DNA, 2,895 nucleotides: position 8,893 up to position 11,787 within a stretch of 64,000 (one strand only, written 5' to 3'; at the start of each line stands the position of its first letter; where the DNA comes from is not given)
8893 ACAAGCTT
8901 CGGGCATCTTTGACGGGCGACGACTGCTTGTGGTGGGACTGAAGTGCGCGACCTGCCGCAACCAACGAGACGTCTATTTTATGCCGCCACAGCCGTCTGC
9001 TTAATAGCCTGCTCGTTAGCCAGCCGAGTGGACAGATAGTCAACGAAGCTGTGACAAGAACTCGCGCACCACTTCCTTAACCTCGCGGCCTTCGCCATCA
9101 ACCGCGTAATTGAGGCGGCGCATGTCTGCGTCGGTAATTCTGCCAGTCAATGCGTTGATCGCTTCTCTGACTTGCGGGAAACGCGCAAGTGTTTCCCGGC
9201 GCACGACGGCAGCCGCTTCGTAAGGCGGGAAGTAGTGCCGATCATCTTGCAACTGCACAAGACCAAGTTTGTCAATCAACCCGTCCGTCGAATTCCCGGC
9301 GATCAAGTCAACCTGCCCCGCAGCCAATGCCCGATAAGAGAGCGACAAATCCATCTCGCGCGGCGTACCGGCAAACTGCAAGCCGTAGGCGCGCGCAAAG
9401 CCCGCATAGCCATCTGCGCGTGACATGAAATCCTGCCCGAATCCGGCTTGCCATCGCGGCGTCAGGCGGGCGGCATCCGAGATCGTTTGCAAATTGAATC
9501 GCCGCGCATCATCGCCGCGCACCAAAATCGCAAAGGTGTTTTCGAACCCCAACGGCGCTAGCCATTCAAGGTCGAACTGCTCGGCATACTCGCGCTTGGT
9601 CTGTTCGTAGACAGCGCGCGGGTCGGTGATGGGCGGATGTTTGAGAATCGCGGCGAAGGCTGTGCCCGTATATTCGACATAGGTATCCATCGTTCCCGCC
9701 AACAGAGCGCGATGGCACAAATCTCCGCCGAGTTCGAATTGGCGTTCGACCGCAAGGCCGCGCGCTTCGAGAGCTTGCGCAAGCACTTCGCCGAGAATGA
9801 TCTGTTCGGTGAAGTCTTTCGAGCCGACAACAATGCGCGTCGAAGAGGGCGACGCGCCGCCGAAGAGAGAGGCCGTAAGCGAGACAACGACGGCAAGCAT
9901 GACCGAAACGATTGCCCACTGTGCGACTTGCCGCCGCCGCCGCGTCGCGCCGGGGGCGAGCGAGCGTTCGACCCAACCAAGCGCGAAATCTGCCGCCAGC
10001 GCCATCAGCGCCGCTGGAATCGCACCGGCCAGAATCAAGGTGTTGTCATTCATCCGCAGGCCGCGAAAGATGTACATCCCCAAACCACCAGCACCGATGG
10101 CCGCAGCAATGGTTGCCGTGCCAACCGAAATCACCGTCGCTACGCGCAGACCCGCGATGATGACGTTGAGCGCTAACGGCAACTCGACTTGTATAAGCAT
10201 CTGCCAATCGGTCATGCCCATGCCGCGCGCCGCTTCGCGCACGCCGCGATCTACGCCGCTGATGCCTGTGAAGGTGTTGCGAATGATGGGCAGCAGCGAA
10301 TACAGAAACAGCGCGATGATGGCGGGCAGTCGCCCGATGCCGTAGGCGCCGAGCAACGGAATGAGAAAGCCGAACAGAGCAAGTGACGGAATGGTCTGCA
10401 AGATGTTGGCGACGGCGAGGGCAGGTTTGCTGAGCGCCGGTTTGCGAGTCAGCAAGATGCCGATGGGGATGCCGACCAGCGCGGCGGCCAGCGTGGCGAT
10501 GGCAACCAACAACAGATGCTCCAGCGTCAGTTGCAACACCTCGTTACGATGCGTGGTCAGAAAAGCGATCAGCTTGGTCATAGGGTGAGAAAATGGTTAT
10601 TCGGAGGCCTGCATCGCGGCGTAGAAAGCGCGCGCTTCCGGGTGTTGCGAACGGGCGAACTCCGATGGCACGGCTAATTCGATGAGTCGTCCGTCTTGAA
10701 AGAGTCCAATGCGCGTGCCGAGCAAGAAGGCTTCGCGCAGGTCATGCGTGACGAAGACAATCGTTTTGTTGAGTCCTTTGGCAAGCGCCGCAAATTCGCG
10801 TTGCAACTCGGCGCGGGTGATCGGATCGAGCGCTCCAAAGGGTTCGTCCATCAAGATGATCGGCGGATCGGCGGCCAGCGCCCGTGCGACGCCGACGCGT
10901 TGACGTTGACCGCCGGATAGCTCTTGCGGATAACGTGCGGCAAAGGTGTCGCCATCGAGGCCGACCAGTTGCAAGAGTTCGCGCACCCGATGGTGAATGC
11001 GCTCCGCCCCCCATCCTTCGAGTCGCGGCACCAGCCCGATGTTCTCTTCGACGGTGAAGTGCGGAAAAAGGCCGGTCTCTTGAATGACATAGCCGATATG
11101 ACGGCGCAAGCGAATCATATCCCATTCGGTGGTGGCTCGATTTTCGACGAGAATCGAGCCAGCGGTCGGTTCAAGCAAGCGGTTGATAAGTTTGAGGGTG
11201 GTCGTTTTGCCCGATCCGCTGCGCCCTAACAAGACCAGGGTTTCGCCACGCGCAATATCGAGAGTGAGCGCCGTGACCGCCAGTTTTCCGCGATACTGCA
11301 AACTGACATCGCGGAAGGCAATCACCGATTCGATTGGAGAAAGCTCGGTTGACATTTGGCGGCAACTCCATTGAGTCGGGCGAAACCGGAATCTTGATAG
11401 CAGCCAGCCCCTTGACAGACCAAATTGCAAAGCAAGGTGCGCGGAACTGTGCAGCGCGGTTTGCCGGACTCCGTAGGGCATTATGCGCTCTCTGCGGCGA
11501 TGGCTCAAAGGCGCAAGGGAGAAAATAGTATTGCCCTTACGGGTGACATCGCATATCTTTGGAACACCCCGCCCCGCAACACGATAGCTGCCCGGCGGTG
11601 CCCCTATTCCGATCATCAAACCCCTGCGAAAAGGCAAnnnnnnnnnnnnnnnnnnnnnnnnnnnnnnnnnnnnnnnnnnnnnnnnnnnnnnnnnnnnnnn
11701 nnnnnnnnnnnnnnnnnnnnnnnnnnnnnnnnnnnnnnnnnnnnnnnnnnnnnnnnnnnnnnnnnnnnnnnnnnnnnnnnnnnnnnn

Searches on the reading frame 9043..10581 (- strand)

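Call 58: search_protein_families(library=pfam, proteins=[window:9043-10581:-], max_evalue=5)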
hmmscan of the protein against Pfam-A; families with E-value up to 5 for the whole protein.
window:9043-10581:- (513 aa): 4 families
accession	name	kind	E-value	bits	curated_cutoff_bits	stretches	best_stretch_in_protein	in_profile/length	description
PF04069.17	OpuAC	-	1.2e-60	205.7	21.2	1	249-511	2-257/257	Substrate binding domain of ABC-type glycine betaine transport system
PF00528.27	BPD_transp_1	-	1.9e-26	93.4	26.4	1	37-208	1-182/184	Binding-protein-dependent transport system inner membrane component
PF14012.11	DUF4229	-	0.098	13.1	27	1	137-178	13-56/68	Protein of unknown function (DUF4229)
PF04021.17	Class_IIIsignal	-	0.73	10.3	23.7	1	17-39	4-26/27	Class III signal peptide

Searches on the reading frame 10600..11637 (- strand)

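Call 58: search_protein_families(library=pfam, proteins=[window:10600-11637:-], max_evalue=5)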
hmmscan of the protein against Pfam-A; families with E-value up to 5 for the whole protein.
window:10600-11637:- (346 aa): 17 families
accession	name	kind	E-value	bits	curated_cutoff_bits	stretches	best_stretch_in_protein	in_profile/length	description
PF00005.33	ABC_tran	-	1.2e-36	126.8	25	1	123-267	3-136/137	ABC transporter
PF13304.12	AAA_21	-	3.5e-07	31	27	2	236-300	234-300/304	AAA domain, putative AbiEii toxin, Type IV TA system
PF13401.12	AAA_22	-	0.0015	19.3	27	1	134-181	8-54/130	AAA domain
PF13191.12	AAA_16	-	0.0028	18.6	32.6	1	128-226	19-128/167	AAA ATPase domain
PF07728.20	AAA_5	-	0.0072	16.8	22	1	134-178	2-46/139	AAA domain (dynein-related subfamily)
PF13555.12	AAA_29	-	0.0081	16.3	27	1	126-159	17-50/61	P-loop containing region of AAA domain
PF13604.12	AAA_30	-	0.0099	16.1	27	1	133-163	20-50/191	AAA domain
PF25199.1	nSTAND_NTPase5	-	0.027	14.7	34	1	129-150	39-60/145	Novel STAND NTPase 5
PF01078.27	Mg_chelatase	-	0.033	14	20.3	1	120-168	11-59/207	Magnesium chelatase, subunit ChlI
PF13245.12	AAA_19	-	0.065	13.8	25.1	1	130-162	10-42/134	AAA domain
PF00503.26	G-alpha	-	0.087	12.4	48.8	1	133-157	23-47/333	G-protein alpha subunit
PF03193.22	RsgA_GTPase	-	0.093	13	30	1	123-155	99-127/174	RsgA GTPase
PF00437.27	T2SSE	-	0.19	10.8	24.9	1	126-162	138-173/370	Type II/IV secretion system protein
PF13479.12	AAA_24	-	0.23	11.7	27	1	133-155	4-26/195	AAA domain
PF20720.3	nSTAND3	-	0.23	11.6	27.2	1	132-151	18-37/155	Novel STAND NTPase 3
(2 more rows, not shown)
